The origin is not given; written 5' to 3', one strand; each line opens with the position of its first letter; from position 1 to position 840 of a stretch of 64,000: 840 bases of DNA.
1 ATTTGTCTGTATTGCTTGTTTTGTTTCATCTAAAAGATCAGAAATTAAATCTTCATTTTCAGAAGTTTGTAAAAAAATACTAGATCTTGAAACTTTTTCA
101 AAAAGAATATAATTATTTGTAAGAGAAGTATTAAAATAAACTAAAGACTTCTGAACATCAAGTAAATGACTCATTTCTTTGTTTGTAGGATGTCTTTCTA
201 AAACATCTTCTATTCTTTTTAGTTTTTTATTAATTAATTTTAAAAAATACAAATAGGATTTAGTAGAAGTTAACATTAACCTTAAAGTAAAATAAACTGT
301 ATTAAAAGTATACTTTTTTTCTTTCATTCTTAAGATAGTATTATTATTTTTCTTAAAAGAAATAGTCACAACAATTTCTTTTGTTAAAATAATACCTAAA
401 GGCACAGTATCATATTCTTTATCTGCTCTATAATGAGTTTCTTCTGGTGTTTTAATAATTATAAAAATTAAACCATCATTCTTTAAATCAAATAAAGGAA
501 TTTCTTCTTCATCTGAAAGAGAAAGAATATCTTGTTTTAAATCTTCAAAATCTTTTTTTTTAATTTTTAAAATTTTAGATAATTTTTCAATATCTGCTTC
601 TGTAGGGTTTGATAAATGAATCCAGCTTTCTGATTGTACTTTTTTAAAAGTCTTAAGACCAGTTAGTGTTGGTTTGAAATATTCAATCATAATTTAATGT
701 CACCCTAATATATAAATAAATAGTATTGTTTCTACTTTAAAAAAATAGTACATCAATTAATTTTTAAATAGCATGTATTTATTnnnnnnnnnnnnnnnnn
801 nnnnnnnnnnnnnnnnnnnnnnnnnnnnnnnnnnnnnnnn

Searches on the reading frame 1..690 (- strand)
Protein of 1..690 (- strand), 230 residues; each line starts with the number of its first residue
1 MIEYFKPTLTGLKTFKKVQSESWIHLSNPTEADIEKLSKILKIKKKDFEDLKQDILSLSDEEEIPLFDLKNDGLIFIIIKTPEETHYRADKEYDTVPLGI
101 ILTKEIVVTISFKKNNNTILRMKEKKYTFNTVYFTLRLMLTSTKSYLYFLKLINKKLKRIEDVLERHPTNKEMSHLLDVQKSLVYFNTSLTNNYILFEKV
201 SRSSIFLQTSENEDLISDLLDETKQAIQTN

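Call 16: search_protein_families(library=pfam, proteins=[window:1-690:-], max_evalue=0.01)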
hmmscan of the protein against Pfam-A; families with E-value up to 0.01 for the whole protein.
window:1-690:- (230 aa): 1 family
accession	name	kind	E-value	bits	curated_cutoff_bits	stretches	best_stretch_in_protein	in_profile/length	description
PF01544.23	CorA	-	5.4e-21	75.6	27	1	22-229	5-207/292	CorA-like Mg2+ transporter protein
